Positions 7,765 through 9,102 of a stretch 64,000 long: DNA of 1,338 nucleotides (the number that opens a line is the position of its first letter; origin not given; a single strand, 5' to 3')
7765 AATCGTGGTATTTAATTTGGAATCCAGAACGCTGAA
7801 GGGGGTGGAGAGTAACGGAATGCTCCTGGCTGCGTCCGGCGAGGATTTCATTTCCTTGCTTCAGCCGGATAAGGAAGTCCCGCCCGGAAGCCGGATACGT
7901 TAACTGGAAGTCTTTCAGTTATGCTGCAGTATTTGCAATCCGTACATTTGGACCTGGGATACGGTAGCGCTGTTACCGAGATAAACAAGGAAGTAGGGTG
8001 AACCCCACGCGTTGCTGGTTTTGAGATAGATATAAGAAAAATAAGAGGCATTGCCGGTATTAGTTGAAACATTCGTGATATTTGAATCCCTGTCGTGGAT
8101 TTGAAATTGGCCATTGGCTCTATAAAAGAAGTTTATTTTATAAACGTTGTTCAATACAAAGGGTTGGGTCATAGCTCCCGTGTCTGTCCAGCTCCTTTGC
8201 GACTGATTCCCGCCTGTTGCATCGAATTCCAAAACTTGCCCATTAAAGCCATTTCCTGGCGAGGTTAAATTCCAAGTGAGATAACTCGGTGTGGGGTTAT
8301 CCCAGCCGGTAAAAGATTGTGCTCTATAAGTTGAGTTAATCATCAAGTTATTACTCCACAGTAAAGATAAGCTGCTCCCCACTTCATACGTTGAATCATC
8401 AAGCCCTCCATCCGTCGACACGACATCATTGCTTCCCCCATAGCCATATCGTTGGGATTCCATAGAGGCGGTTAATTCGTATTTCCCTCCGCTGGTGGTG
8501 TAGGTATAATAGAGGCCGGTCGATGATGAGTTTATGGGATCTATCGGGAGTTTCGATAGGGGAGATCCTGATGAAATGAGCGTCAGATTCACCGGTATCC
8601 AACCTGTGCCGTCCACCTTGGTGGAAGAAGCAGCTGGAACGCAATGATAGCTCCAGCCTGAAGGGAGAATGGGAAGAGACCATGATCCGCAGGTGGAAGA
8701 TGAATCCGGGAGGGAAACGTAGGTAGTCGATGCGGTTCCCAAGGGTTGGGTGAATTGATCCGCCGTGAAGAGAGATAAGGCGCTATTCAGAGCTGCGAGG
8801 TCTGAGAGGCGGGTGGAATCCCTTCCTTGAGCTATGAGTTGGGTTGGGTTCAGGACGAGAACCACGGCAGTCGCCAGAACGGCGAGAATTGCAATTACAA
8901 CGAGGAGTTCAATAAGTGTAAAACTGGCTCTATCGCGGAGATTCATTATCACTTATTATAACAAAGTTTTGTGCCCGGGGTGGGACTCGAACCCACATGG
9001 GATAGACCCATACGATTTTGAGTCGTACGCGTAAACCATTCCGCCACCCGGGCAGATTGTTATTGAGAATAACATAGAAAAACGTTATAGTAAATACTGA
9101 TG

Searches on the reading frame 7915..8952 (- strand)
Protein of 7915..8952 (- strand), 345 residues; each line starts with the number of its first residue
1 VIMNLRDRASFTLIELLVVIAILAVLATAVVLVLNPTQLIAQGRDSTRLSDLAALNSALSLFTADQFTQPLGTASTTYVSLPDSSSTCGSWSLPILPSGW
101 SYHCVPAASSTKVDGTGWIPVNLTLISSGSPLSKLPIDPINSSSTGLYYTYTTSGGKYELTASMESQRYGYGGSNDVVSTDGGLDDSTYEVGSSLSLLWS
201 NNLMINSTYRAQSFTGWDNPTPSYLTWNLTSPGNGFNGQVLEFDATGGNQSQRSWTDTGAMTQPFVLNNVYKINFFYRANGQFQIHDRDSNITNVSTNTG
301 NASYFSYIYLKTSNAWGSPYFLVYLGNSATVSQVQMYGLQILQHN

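Call 4: search_protein_families(library=pfam, proteins=[window:7915-8952:-], max_evalue=0.1)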
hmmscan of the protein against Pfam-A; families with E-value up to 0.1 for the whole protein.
window:7915-8952:- (345 aa): 1 family
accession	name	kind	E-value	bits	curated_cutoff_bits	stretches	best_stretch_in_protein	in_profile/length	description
PF07963.17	N_methyl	-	1.8e-07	30.9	21.2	1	6-30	2-26/27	Prokaryotic N-terminal methylation motif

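Call 5: search_protein_families(library=ncbifam, proteins=[window:7915-8952:-], max_evalue=0.1)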
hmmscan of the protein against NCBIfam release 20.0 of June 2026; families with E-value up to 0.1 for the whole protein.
window:7915-8952:- (345 aa): 12 families
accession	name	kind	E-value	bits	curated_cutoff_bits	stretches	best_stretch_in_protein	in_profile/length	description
TIGR01710.1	typeII_sec_gspG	equivalog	1.8e-06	28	88.85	1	10-71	2-61/134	type II secretion system major pseudopilin GspG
TIGR02532.1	IV_pilin_GFxxxE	domain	0.00013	21.7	16.3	1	11-30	4-23/24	prepilin-type N-terminal cleavage/methylation domain-containing protein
TIGR01708.2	typeII_sec_gspH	equivalog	0.00017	21.6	80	1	11-35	4-28/169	type II secretion system minor pseudopilin GspH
TIGR01711.1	gspJ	equivalog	0.00025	20.9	64.85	1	10-65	2-56/192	type II secretion system minor pseudopilin GspJ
NF041775.1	typeIV_PilA_Myxo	equivalog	0.00094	19.2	400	1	4-62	7-62/214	type IV pilin protein PilA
TIGR02596.1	TIGR02596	subfamily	0.0037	17.4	70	1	11-42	1-31/196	Verru_Chthon cassette protein D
TIGR02599.1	TIGR02599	subfamily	0.004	16.4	256.5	1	10-40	1-31/361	Verru_Chthon cassette protein C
NF007862.0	PRK10574.1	equivalog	0.0057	16.8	138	1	8-29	4-25/145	prepilin peptidase-dependent pilin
NF040999.1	pilin_ComGC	equivalog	0.034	14.3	75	1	10-30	3-23/84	competence type IV pilus major pilin ComGC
TIGR03816.1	tadE_like_DECH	hypoth_equivalog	0.035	14.3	50.95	1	18-63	8-53/109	Rv3654c family TadE-like protein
TIGR01707.1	gspI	equivalog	0.049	14.1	44.35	1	11-32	2-23/101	type II secretion system minor pseudopilin GspI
NF041013.1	T4P_ComGE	equivalog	0.072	13.2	49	0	11-34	6-29/83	competence type IV pilus minor pilin ComGE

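Call 50: predict_structure(alignment_id=A4)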
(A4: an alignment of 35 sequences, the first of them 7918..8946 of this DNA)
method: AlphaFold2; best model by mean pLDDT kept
length: 343 residues; sequences in the alignment: 35
mean_pLDDT: 70.2   pTM: 0.49
mean pLDDT of the five models: 70.2, 68.0, 67.6, 67.1, 63.7
residues with pLDDT >= 90: 46; 70-90: 132; 50-70: 127; < 50: 38
segments of 3 or more residues with pLDDT < 50: 113-123, 125-129, 193-198, 203-210, 256-258
pLDDT, mean of each block of 10 residues (from residue 1): 58 90 81 80 78 65 60 69 69 74 64 37 43 61 67 66 76 60 67 45 45 59 76 82 70 54 84 92 88 94 94 79 74 85 75
secondary structure, 60 per line:
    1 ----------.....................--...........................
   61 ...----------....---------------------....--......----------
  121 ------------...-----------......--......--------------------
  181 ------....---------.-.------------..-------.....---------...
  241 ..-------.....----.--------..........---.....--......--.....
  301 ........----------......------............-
elements in order: H11-31 H34-63 E74-77 E99-102 E108-110 E133-135 E147-152 E155-160 E187-190 E224-228 E238-242 E250-254 E268-277 E281-285 E288-293 E296-308 E319-324 E331-342

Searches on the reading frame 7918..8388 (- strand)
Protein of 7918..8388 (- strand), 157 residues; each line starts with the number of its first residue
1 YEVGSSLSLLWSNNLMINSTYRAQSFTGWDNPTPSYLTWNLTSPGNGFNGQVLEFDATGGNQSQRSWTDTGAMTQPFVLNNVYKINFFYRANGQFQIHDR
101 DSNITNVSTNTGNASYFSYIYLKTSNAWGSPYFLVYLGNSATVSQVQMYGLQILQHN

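Call 31: find_homologous_proteins(query=window:7918-8388:-, max_evalue=0.001)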
Query seq(157 aa): 8 candidates shared short words with the query, none scored E <= 0.001.

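Call 39: search_protein_representatives(protein=window:7918-8388:-)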
Query: 157 residues. Proteins with E-value up to 0.001 (for the whole library): 16; up to 1e-10: 5; up to 1e-30: 3. The best 16 are listed.
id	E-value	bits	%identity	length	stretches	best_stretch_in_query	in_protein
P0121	3.9e-99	345.1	100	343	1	1-157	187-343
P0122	2.8e-46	173.4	57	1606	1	6-148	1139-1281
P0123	3.8e-43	163.2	57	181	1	7-154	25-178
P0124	1.3e-16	77.1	32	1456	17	15-62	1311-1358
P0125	3.4e-12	62.7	40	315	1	13-123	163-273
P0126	2.3e-10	56.7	34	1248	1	17-139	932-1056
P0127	4.5e-10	55.8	34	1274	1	16-141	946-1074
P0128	1.4e-09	54.2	38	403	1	13-128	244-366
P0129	2.6e-09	53.3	38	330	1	4-154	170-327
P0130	8.0e-09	51.7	32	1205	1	16-137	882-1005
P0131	2.7e-07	46.8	37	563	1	12-132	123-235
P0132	7.2e-07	45.4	33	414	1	16-125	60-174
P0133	7.0e-06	42.2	31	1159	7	16-62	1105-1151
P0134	1.2e-05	41.4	36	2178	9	47-97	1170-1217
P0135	1.3e-05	41.4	26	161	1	21-137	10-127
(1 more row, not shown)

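Call 40: search_protein_families(library=pfam, proteins=[P0122, P0123, P0124, P0125, P0126, P0128, P0129, P0131, P0132], max_evalue=0.001)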
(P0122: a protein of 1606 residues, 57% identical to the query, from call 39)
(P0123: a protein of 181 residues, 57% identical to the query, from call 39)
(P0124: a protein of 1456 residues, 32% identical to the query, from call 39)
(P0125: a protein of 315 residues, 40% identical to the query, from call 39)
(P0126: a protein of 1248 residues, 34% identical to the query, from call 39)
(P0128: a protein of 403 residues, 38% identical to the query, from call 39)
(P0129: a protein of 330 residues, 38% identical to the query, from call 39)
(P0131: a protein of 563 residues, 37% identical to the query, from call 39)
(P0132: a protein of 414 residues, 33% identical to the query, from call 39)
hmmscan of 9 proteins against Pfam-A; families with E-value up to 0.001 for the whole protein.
P0122 (1606 aa): 0 families

P0123 (181 aa): 0 families

P0124 (1456 aa): 4 families
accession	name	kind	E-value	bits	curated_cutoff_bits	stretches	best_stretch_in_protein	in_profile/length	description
PF00084.26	Sushi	-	2.5e-188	611.1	20.7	24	140-192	1-56/56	Sushi repeat (SCR repeat)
PF02760.21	HIN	-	1.5e-06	28.4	22.7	0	363-393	103-133/168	HIN-200/IF120x domain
PF09193.15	CholecysA-Rec_N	-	0.00011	22.6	27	0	45-55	11-21/47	Cholecystokinin A receptor, N-terminal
PF04643.17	Motilin_assoc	-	0.00013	22.2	22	0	224-237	25-38/59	Motilin/ghrelin-associated peptide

P0125 (315 aa): 1 family
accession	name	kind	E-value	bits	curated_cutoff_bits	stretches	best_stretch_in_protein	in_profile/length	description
PF07963.17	N_methyl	-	5e-05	23.1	21.2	1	18-36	6-24/27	Prokaryotic N-terminal methylation motif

P0126 (1248 aa): 3 families
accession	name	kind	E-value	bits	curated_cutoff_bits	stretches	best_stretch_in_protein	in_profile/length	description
PF13385.13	Laminin_G_3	-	1.1e-75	253.3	27.6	4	169-321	1-151/151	Concanavalin A-like lectin/glucanases superfamily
PF00354.24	Pentaxin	-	2.4e-09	37.6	25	0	286-326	129-169/194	Pentaxin family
PF02973.23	Sialidase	-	2.8e-08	33.9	26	0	1208-1242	148-183/189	Sialidase, N-terminal domain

P0128 (403 aa): 1 family
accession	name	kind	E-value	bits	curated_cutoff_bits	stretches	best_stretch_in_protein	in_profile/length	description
PF07963.17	N_methyl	-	0.00012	22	21.2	1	28-52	2-26/27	Prokaryotic N-terminal methylation motif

P0129 (330 aa): 0 families

P0131 (563 aa): 1 family
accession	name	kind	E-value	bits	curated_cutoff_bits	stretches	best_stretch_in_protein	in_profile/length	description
PF06439.18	3keto-disac_hyd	-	8.5e-05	23.1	26.8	1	1-48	130-186/187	3-keto-disaccharide hydrolase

P0132 (414 aa): 0 families
